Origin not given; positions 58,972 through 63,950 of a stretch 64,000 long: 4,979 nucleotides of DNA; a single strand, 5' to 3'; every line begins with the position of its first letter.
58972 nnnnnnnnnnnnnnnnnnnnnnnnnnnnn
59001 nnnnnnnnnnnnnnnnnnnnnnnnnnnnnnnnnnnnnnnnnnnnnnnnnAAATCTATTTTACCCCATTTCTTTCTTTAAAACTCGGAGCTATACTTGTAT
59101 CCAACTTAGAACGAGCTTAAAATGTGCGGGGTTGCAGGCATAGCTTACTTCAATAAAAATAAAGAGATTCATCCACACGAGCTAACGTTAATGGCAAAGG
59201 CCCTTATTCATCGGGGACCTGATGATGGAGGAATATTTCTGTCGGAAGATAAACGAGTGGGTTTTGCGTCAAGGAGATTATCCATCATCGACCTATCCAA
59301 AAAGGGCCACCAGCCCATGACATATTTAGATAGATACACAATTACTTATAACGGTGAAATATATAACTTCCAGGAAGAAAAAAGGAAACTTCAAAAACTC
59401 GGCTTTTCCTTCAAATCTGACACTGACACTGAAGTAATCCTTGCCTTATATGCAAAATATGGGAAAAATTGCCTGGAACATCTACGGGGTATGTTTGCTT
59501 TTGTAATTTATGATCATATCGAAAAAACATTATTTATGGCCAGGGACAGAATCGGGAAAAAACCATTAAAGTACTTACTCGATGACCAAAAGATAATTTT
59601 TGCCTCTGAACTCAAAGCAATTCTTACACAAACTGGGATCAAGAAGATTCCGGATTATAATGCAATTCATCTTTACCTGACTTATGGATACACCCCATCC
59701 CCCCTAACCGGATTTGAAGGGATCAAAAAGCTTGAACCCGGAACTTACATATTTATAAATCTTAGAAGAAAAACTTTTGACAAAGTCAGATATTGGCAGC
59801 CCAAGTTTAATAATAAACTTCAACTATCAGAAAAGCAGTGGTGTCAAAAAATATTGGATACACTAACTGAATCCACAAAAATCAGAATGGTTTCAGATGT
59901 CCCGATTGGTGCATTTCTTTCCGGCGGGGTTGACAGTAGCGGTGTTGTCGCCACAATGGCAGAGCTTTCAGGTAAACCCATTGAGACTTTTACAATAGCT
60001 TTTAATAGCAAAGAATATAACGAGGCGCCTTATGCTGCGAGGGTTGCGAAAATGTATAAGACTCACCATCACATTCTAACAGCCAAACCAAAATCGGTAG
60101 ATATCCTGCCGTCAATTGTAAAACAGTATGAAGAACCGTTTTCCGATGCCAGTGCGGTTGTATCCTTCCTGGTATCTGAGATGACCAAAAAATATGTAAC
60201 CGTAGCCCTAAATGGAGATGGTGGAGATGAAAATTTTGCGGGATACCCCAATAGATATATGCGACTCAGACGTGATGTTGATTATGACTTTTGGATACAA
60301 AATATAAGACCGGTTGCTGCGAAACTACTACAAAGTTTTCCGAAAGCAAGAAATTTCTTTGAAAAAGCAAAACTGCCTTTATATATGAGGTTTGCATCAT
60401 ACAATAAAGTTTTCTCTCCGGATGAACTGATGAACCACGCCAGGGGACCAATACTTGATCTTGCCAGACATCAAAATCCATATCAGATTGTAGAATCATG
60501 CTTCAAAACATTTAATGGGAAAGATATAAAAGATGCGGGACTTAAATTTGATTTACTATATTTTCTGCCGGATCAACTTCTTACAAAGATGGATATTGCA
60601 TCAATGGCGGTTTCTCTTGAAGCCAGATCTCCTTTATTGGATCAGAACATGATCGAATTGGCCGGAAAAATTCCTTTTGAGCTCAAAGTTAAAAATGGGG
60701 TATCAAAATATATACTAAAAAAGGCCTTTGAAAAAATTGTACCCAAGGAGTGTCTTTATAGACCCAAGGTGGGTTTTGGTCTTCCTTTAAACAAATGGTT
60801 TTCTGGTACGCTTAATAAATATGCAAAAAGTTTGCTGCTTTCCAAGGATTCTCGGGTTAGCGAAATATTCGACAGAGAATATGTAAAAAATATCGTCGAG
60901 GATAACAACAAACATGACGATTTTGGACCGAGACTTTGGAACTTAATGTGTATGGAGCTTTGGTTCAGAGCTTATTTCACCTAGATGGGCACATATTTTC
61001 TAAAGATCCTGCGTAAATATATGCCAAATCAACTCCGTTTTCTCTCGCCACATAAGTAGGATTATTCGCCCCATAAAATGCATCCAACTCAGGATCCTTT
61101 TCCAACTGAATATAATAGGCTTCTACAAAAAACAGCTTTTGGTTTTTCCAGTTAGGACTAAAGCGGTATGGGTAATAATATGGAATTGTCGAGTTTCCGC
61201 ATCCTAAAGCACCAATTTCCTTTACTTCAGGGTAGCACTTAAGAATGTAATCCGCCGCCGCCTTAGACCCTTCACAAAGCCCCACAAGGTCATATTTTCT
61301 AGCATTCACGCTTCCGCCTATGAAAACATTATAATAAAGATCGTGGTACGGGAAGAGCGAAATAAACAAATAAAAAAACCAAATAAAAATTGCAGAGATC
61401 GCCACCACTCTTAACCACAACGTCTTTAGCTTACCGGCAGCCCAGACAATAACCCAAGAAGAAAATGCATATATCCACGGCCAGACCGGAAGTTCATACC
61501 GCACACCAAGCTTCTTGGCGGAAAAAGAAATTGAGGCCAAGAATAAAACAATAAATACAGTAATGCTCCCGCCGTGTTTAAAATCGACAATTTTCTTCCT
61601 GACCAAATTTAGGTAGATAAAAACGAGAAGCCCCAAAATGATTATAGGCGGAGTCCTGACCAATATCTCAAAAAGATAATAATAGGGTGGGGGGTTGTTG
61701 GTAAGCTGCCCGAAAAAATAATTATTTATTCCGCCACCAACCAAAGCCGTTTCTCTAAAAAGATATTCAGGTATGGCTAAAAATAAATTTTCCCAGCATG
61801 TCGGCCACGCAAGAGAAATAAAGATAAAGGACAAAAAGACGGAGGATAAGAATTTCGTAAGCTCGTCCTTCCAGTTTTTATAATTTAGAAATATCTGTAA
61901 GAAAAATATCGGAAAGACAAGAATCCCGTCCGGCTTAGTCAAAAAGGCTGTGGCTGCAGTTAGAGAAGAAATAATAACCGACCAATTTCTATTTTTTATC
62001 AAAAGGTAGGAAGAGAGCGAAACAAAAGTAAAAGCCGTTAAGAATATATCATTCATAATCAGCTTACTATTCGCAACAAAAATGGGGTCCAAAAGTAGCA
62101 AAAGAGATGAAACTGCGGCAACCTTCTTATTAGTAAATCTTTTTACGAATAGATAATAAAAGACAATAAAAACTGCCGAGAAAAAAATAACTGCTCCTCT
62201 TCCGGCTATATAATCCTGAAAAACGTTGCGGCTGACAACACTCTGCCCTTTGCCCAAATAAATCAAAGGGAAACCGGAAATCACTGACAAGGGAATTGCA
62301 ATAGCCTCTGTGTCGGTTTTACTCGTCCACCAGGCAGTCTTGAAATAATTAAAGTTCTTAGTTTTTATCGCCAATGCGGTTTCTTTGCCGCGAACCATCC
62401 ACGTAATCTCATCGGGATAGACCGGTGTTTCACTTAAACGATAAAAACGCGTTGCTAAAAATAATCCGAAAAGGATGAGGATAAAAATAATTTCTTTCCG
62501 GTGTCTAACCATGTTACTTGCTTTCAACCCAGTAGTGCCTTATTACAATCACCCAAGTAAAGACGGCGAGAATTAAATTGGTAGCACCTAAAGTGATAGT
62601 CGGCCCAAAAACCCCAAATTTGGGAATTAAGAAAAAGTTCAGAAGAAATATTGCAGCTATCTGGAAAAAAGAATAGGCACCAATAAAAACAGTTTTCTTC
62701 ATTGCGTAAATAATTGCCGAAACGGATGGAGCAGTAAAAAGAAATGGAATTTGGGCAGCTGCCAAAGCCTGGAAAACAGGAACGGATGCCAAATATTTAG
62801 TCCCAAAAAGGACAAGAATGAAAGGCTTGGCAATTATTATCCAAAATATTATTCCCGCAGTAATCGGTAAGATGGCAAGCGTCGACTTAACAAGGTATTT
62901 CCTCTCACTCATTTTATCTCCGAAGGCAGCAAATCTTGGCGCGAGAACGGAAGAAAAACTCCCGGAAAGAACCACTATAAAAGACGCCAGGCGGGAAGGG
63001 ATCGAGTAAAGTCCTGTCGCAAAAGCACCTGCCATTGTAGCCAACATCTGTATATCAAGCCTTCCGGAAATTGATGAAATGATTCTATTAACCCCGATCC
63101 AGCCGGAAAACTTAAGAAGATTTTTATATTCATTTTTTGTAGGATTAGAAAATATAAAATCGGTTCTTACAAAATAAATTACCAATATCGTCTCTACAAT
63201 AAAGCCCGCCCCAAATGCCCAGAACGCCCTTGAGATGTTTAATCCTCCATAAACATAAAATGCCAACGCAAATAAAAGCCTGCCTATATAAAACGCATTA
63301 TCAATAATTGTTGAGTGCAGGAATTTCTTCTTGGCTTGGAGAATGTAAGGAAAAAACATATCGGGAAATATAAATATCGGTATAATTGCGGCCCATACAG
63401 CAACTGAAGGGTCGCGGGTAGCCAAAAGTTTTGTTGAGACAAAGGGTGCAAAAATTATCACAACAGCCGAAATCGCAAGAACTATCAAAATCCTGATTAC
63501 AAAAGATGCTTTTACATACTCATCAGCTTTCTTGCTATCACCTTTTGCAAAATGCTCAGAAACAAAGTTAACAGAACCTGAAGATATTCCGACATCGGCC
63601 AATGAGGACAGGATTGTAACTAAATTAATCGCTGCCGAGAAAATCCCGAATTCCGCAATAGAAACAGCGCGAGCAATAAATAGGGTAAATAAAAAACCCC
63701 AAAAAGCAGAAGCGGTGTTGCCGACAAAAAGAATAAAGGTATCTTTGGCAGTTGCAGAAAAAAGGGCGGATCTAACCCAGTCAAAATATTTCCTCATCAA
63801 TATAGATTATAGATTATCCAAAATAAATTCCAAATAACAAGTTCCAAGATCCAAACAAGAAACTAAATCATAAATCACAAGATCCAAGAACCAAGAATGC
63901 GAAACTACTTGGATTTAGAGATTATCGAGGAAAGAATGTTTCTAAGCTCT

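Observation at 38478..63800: About 25-kb contiguous glycan-assembly island with the full logic of a lipid-linked, extracytoplasmic glycosylation system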

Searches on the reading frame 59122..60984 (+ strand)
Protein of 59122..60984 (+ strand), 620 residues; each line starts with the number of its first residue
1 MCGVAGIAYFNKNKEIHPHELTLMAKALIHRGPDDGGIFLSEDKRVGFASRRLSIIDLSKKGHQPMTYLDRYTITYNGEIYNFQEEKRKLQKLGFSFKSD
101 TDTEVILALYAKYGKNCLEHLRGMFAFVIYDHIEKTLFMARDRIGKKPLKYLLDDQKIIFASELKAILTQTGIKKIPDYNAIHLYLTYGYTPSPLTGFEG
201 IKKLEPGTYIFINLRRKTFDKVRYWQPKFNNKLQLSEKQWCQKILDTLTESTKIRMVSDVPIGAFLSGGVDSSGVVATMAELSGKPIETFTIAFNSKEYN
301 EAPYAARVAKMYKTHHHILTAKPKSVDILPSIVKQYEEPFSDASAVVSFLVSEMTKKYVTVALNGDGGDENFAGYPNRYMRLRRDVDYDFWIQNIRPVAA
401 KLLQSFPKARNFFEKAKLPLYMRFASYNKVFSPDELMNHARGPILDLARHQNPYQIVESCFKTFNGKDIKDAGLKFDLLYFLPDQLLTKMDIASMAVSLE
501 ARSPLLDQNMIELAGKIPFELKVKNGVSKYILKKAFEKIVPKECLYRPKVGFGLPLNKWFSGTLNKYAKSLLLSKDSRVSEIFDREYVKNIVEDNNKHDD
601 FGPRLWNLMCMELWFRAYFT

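Call 5: search_protein_families(library=pfam, proteins=[window:59122-60984:+], max_evalue=0.01)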
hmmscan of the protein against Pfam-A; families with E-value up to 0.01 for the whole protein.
window:59122-60984:+ (620 aa): 5 families
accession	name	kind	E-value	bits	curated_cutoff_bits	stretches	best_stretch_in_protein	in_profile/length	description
PF00733.27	Asn_synthase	-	4.8e-93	313.1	21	1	244-616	2-354/354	Asparagine synthase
PF13537.11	GATase_7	-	3.1e-43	147.1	25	1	51-168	2-122/123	Glutamine amidotransferase domain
PF13522.11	GATase_6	-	4.1e-41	140.5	27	1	33-163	1-130/130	Glutamine amidotransferase domain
PF12481.13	DUF3700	-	2.5e-06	27.6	27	1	116-171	124-179/228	Aluminium induced protein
PF06508.19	QueC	-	0.00012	22.1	22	1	265-322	5-61/210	Queuosine biosynthesis protein QueC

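Call 9: find_encoding_contigs(protein=window:59122-60984:+, flank=10000, max_places=6)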
Protein window:59122-60984:+ (620 aa): no gene with exactly this product is on record in the collection.

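Call 10: search_protein_families(library=ncbifam, proteins=[window:59122-60984:+], max_evalue=0.001)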
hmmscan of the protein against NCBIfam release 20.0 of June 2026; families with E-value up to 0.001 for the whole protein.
window:59122-60984:+ (620 aa): 9 families
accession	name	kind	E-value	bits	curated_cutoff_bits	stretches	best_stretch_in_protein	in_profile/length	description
TIGR03108.1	eps_aminotran_1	hypoth_equivalog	5.4e-164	547.3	816.9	1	1-616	1-626/628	XrtA/PEP-CTERM system amidotransferase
TIGR01536.1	asn_synth_AEB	equivalog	8.2e-135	450.7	267.1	1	2-552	1-517/517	asparagine synthase (glutamine-hydrolyzing)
TIGR03104.1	trio_amidotrans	equivalog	5.3e-122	408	570.1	2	1-376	1-381/589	N-acetylglutaminylglutamine amidotransferase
NF006949.0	PRK09431.1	equivalog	3e-79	267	499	3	1-183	1-179/554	asparagine synthase B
NF033535.1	lass_lactam_cya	exception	5e-74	250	525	2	1-418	1-422/668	lasso peptide isopeptide bond-forming cyclase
NF001484.0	PRK00331.1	subfamily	2.3e-12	46.1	381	1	68-171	91-202/601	isomerizing glutamine--fructose-6-phosphate transaminase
TIGR01135.1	glmS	equivalog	4.2e-12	45.4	418.05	1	68-171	90-201/607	glutamine--fructose-6-phosphate transaminase (isomerizing)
NF033561.1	macrolact_Ik_Al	subfamily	7.9e-11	41.2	300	1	194-374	151-333/561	albusnodin/ikarugamycin family macrolactam cyclase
TIGR01134.1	purF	equivalog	9.3e-11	41.7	350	1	62-168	83-200/432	amidophosphoribosyltransferase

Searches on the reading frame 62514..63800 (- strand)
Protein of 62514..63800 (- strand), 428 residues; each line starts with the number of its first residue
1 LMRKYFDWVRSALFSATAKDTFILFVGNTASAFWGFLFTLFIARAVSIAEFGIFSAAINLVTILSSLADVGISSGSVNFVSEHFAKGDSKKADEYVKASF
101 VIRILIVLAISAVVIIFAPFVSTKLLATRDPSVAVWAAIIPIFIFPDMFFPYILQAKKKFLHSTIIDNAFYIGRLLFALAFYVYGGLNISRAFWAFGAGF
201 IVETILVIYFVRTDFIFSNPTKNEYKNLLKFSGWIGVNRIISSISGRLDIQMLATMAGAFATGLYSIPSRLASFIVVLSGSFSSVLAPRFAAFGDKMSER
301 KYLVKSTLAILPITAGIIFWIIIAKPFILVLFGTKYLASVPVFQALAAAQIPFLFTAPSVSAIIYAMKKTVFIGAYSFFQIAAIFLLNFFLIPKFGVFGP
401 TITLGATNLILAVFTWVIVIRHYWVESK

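Call 5: search_protein_families(library=pfam, proteins=[window:62514-63800:-], max_evalue=0.01)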
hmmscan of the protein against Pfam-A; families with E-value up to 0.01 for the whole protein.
window:62514-63800:- (428 aa): 2 families
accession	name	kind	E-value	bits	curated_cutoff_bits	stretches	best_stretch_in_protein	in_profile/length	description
PF01943.22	Polysacc_synt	-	2e-25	90.2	28.2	1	18-291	2-271/274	Polysaccharide biosynthesis protein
PF13440.11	Polysacc_synt_3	-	9.6e-13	48.4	23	1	42-341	2-293/293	Polysaccharide biosynthesis protein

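Call 16: search_protein_families(library=ncbifam, proteins=[window:62514-63800:-], max_evalue=0.01)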
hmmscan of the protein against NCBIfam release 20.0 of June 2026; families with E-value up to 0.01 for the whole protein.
window:62514-63800:- (428 aa): 3 families
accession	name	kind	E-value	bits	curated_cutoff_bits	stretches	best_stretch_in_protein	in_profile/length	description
TIGR02900.1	spore_V_B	equivalog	1.6e-10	40.3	372.3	1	19-145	3-128/488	stage V sporulation protein B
NF007773.0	PRK10459.1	equivalog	4e-06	26.1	273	1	40-421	30-404/492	MOP flippase family protein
NF047674.1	TeichurnBiosyTuaB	equivalog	5e-05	22.5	580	1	40-363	31-348/469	teichuronic acid biosynthesis protein TuaB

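Call 52: find_encoding_contigs(protein=window:62514-63800:-, flank=10000, max_places=4)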
Protein window:62514-63800:- (428 aa): no gene with exactly this product is on record in the collection.
